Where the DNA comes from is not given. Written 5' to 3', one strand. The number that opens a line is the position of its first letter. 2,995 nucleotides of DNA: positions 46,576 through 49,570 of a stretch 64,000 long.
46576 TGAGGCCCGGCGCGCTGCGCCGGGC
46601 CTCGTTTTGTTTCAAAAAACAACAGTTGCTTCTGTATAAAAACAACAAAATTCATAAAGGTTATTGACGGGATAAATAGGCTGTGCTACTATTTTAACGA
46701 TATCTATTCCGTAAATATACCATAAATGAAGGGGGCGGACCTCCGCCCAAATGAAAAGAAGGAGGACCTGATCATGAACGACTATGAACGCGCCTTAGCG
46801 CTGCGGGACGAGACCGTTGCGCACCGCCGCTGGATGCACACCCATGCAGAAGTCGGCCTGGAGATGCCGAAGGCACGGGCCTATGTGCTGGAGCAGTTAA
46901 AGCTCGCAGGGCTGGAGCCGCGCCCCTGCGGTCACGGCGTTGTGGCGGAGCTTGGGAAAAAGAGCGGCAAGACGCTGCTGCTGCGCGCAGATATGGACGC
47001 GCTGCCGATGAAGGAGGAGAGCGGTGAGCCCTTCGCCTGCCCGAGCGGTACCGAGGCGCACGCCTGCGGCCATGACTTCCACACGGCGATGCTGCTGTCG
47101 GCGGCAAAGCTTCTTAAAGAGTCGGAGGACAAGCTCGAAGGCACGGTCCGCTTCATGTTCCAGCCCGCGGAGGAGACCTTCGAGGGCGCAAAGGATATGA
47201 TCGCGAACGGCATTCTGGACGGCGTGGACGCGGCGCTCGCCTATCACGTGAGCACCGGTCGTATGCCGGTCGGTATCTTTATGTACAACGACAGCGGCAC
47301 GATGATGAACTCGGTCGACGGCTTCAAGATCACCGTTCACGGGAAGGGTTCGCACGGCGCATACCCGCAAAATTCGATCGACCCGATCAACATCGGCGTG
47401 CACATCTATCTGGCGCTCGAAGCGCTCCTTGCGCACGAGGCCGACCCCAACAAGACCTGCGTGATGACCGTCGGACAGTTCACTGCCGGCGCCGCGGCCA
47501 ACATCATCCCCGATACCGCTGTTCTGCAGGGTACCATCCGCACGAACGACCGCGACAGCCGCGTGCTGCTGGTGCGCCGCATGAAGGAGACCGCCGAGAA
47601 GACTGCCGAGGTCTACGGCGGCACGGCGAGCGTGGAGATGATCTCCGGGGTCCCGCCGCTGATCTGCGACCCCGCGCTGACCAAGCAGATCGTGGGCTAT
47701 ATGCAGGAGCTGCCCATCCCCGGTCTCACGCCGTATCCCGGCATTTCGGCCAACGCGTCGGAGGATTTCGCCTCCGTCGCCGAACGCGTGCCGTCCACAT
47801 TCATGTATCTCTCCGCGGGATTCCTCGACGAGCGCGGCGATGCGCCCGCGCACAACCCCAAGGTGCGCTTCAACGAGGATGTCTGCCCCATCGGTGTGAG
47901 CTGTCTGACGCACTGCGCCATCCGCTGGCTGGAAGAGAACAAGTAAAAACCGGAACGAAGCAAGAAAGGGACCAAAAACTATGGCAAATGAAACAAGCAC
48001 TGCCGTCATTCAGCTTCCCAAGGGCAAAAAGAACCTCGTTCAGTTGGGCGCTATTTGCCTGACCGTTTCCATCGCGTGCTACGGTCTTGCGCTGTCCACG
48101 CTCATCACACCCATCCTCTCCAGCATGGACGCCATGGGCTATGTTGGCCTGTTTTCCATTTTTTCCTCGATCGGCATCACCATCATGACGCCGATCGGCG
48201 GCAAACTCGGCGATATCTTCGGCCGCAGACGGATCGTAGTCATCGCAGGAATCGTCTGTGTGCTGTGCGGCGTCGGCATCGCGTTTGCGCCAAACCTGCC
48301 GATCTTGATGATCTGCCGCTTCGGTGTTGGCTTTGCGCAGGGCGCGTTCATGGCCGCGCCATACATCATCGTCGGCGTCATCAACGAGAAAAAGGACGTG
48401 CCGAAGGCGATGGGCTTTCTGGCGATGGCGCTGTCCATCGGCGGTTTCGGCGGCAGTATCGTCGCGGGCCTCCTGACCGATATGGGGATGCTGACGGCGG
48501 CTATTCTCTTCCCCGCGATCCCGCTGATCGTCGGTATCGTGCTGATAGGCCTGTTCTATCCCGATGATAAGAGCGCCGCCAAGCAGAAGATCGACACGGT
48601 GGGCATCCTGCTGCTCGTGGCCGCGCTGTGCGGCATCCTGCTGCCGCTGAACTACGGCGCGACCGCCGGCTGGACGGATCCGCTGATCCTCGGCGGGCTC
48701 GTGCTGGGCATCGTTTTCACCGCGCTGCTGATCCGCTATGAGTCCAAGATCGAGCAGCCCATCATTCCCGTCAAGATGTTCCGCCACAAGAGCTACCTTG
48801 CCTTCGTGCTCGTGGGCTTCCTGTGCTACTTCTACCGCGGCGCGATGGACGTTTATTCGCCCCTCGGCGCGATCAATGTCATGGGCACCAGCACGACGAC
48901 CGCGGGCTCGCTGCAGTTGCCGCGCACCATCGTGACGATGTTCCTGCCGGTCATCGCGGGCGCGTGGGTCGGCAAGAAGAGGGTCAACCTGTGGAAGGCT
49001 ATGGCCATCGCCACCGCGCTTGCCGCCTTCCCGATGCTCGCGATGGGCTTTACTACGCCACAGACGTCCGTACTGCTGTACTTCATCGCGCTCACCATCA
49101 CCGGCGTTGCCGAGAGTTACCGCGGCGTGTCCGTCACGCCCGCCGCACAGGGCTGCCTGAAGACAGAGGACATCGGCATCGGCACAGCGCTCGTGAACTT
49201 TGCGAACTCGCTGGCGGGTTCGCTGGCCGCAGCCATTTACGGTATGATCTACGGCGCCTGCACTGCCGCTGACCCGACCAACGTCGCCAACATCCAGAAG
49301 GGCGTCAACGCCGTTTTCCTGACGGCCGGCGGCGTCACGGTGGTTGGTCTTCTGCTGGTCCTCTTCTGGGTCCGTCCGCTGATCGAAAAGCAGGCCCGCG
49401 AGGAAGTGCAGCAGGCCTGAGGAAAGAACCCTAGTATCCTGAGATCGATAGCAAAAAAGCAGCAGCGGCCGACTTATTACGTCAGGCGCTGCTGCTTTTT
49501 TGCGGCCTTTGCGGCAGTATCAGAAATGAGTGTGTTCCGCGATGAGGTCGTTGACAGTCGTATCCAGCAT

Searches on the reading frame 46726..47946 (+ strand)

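Call 14: search_protein_families(library=pfam, proteins=[window:46726-47946:+])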
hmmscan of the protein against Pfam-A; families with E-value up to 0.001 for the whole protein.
window:46726-47946:+ (406 aa): 3 families
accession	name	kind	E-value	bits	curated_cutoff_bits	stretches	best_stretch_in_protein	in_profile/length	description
PF01546.33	Peptidase_M20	-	9.3e-34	117.6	24.6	1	85-398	1-204/206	Peptidase family M20/M25/M40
PF07687.19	M20_dimer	-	1.2e-14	54.6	21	1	199-295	8-104/107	Peptidase dimerisation domain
PF04389.22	Peptidase_M28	-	0.00051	20.3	21.3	1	72-160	2-79/193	Peptidase family M28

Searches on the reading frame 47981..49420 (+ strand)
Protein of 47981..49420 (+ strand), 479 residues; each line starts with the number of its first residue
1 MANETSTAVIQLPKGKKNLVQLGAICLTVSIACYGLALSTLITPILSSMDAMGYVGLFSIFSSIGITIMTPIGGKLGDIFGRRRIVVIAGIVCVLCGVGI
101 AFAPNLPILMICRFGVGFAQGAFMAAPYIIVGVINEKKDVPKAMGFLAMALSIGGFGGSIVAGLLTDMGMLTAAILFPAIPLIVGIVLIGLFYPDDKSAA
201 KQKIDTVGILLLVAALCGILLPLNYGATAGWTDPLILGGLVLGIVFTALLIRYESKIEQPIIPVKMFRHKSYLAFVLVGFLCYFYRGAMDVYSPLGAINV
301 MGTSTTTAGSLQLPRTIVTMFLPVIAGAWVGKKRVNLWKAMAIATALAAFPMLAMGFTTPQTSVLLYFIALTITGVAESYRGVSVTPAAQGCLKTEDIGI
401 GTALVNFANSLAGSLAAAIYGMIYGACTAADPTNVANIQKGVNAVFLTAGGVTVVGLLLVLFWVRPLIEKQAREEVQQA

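Call 14: search_protein_families(library=pfam, proteins=[window:47981-49420:+])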
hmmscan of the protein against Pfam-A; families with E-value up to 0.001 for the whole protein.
window:47981-49420:+ (479 aa): 3 families
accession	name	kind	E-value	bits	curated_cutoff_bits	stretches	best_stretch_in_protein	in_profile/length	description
PF07690.21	MFS_1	-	1.4e-37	129.9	33.4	1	24-417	5-347/347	Major Facilitator Superfamily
PF06609.19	TRI12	-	0.0006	18.8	23.2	0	22-425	46-466/599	Fungal trichothecene efflux pump (TRI12)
PF00083.30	Sugar_tr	-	0.00076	18.9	22.3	1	55-124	48-120/452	Sugar (and other) transporter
